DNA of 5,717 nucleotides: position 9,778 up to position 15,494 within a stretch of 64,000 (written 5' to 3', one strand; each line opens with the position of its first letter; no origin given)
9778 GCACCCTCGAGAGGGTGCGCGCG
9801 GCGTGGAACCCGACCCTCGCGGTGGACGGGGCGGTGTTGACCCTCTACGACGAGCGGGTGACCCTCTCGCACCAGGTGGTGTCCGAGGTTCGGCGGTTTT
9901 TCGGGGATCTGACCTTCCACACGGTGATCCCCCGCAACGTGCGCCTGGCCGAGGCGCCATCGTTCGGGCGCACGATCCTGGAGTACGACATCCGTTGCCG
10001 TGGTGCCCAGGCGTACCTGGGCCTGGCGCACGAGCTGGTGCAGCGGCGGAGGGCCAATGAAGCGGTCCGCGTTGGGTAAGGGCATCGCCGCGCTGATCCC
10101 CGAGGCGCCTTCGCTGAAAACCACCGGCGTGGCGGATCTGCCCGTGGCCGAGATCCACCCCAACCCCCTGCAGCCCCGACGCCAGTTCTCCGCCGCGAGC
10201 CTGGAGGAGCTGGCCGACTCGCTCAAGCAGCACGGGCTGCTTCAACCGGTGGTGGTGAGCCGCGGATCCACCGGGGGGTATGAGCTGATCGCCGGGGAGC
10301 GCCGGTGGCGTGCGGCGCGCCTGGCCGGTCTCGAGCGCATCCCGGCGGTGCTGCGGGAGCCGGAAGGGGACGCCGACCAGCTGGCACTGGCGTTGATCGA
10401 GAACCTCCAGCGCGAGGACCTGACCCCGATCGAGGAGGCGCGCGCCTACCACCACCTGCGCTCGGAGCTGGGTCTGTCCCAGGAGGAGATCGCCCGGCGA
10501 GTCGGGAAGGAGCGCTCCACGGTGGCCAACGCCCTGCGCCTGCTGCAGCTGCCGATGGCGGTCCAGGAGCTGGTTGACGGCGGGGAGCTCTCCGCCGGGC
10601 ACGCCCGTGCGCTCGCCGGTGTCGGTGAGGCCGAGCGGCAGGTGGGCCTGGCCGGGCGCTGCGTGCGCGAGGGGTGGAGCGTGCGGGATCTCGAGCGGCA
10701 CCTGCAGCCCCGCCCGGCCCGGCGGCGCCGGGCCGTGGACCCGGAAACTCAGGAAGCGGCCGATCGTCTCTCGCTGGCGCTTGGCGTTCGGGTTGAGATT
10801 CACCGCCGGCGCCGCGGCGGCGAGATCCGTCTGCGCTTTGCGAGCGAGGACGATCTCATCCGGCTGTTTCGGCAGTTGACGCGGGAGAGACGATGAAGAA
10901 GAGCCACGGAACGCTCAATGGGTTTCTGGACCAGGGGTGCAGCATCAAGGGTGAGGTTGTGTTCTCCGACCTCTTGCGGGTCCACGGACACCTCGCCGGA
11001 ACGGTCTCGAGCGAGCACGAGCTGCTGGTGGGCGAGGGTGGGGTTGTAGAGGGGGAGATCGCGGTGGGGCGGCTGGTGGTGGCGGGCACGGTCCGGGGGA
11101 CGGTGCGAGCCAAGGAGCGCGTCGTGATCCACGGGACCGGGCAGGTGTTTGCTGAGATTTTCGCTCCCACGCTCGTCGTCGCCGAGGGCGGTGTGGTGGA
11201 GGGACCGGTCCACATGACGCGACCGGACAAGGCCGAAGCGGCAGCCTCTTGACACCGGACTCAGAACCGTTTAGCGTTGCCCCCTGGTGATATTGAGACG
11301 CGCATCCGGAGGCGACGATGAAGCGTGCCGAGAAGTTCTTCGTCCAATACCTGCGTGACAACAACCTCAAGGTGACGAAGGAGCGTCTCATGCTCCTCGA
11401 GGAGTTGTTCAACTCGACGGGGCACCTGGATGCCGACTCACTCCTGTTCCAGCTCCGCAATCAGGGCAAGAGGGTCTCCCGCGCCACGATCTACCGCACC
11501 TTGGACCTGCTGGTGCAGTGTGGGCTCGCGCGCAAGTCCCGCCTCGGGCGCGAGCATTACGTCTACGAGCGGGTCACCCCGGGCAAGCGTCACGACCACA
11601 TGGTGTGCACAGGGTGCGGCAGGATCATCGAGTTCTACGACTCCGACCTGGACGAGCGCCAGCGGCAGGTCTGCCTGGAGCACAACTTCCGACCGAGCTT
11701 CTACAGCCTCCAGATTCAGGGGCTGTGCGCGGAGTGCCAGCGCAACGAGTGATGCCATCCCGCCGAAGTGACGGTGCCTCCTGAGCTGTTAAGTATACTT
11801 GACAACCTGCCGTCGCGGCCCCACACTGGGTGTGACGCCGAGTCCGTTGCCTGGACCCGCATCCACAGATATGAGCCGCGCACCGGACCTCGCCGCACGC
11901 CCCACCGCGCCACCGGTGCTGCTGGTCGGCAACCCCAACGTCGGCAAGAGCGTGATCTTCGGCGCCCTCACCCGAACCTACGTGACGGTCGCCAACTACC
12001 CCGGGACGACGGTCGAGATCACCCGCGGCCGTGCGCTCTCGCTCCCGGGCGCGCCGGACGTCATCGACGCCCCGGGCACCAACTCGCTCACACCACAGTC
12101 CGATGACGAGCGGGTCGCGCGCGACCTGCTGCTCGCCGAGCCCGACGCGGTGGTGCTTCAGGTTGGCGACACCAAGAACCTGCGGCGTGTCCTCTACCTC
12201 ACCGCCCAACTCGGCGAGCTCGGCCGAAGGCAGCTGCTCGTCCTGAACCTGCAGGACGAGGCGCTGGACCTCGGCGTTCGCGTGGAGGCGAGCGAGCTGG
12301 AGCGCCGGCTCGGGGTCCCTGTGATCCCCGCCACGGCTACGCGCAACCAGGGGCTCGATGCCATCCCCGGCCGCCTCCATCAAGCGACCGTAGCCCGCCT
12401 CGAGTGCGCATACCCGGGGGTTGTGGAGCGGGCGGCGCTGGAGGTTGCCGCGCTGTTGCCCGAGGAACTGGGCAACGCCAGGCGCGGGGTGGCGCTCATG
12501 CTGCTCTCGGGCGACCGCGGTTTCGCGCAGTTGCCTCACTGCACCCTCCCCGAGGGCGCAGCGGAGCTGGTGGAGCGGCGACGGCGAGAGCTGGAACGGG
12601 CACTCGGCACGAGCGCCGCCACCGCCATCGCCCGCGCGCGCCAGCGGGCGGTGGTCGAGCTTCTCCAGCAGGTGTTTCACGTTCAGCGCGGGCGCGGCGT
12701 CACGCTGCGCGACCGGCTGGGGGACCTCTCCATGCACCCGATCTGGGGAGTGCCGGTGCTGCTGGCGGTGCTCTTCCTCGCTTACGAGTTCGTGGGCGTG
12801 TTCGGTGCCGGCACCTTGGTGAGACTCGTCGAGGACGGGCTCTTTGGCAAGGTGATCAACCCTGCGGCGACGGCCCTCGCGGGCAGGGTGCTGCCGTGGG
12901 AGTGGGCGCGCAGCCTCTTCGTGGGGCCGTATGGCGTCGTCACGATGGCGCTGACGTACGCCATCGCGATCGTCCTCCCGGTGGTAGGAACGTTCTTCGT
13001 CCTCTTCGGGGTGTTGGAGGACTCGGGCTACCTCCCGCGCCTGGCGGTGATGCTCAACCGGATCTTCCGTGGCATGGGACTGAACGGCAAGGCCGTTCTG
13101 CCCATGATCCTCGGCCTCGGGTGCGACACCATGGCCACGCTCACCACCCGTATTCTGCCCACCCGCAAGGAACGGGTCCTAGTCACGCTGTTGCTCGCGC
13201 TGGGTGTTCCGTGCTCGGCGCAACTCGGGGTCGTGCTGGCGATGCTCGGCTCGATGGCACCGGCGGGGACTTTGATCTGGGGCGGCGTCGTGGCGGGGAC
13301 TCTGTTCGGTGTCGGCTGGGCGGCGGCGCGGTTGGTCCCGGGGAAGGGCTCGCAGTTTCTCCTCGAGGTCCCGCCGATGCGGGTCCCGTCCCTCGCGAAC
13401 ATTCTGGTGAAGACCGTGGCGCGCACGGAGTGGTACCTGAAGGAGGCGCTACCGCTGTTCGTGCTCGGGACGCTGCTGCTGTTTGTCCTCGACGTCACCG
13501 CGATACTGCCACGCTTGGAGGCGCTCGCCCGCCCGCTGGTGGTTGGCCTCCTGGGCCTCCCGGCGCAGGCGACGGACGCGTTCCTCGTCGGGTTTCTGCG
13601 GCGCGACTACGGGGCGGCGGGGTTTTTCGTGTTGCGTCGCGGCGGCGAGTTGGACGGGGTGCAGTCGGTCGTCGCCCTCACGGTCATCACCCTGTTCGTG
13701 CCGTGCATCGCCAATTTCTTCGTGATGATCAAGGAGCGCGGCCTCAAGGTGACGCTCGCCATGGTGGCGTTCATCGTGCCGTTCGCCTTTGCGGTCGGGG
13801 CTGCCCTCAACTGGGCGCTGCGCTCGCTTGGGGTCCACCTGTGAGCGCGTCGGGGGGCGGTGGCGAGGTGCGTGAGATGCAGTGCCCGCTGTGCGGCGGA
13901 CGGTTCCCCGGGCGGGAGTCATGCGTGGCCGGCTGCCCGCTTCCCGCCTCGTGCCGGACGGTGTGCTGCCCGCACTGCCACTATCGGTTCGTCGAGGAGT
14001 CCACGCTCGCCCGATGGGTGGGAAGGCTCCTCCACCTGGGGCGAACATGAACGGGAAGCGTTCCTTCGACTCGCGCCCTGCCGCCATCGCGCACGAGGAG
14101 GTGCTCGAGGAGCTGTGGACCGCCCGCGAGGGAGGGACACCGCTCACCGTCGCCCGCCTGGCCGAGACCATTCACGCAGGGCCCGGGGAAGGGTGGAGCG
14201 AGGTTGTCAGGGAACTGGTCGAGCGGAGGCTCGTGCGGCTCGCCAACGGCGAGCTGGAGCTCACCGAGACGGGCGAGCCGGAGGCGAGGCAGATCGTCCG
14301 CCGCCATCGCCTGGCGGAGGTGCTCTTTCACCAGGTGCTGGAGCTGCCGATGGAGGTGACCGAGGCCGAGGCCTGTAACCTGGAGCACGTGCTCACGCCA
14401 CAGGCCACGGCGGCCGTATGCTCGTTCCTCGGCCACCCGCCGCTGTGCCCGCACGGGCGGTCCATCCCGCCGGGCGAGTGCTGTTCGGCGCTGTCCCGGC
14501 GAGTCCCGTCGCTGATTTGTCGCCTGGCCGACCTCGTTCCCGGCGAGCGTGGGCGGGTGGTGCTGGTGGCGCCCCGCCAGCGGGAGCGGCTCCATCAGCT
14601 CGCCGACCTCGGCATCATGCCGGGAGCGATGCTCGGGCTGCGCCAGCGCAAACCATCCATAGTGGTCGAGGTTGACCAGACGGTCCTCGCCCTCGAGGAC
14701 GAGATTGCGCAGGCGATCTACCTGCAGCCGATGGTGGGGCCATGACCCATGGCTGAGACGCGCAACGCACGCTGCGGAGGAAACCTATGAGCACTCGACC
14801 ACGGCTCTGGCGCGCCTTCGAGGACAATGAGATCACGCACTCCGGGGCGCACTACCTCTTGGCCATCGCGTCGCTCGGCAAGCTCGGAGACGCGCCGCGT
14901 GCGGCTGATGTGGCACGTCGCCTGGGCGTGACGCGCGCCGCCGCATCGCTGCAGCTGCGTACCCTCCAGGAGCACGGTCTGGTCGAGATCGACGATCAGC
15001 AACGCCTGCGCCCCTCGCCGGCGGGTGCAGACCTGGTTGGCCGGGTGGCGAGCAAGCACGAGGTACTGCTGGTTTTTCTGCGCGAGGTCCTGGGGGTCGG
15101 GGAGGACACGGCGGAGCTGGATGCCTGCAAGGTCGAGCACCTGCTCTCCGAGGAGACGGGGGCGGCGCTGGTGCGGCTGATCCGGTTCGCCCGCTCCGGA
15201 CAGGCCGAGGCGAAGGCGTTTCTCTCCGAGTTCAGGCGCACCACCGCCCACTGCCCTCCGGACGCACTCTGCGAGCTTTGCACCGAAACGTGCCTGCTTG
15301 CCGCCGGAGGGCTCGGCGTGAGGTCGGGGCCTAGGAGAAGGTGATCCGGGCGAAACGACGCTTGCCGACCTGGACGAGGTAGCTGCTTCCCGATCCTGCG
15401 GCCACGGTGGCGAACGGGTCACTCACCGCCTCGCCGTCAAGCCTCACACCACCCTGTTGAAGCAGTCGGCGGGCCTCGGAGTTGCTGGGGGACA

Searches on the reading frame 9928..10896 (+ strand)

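Call 40: search_protein_families(library=pfam, proteins=[window:9928-10896:+], max_evalue=0.0001)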
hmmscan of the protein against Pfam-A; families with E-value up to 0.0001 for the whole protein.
window:9928-10896:+ (322 aa): 3 families
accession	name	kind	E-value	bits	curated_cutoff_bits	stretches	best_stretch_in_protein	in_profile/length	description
PF17762.8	HTH_ParB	-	8.6e-35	119.4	22.6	1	163-259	1-97/102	ParB HTH domain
PF02195.25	ParB_N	-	2e-31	108.3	26.3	1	68-161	3-95/95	ParB N-terminal domain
PF23552.2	ParB_C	-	4.1e-06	26.6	23.8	1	271-315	2-47/50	ParB dimerisation domain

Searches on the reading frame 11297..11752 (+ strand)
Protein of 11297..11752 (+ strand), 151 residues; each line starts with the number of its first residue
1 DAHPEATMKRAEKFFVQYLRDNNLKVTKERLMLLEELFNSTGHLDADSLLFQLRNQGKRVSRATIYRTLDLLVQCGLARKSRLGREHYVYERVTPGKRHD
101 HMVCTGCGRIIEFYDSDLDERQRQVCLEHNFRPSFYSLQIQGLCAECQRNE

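Call 40: search_protein_families(library=pfam, proteins=[window:11297-11752:+], max_evalue=0.0001)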
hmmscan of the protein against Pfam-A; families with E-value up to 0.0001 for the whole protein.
window:11297-11752:+ (151 aa): 1 family
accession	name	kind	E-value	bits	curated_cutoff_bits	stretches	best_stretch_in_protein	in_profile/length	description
PF01475.25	FUR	-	8e-28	97.5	23.1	1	22-140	2-120/121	Ferric uptake regulator family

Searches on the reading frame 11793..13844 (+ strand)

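Call 40: search_protein_families(library=pfam, proteins=[window:11793-13844:+], max_evalue=0.0001)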
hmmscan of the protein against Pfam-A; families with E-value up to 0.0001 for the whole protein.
window:11793-13844:+ (683 aa): 5 families
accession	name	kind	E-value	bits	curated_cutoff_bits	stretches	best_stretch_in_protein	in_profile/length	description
PF02421.24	FeoB_N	-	7.9e-44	149.4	27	1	42-191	3-152/156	Ferrous iron transport protein B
PF07670.19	Gate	-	1.7e-27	96.3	29.6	2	393-487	3-103/104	Nucleoside recognition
PF01926.29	MMR_HSR1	-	4.4e-13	49.8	21.9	1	42-152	2-112/113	50S ribosome-binding GTPase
PF17910.6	FeoB_Cyto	-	2.8e-08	34.5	23.4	1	207-295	1-89/90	FeoB cytosolic helical domain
PF07664.17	FeoB_C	-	1e-07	32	26.6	1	501-544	9-54/54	Ferrous iron transport protein B C terminus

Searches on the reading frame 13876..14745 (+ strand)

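Call 41: search_protein_families(library=pfam, proteins=[window:13876-14745:+], max_evalue=0.0001)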
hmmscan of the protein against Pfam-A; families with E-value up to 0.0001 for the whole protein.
window:13876-14745:+ (289 aa): 2 families
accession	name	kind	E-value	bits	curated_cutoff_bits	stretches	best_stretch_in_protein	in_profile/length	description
PF02742.21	Fe_dep_repr_C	-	1.3e-22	80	27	1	130-198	1-69/70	Iron dependent repressor, metal binding and dimerisation domain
PF04023.20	FeoA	-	2.1e-12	47.4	23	1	216-284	2-73/74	FeoA domain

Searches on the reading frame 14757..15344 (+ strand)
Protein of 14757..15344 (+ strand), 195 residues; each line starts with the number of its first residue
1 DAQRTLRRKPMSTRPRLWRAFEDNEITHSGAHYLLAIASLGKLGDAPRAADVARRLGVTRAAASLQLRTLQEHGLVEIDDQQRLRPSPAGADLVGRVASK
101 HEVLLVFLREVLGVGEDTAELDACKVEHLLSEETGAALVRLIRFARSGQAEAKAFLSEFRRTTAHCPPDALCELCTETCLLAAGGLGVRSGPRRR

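Call 41: search_protein_families(library=pfam, proteins=[window:14757-15344:+], max_evalue=0.0001)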
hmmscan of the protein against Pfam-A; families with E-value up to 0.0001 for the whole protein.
window:14757-15344:+ (195 aa): 4 families
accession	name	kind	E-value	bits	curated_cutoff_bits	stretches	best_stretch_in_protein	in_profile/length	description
PF02742.21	Fe_dep_repr_C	-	4.1e-11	43.2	27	1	88-145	2-59/70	Iron dependent repressor, metal binding and dimerisation domain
PF09339.16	HTH_IclR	-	3.3e-06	27.2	22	1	43-79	15-51/52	IclR helix-turn-helix domain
PF12802.13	MarR_2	-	1.7e-05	25.3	27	1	35-78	12-52/61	MarR family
PF12840.13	HTH_20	-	2.3e-05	24.7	27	1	49-77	21-49/51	Helix-turn-helix domain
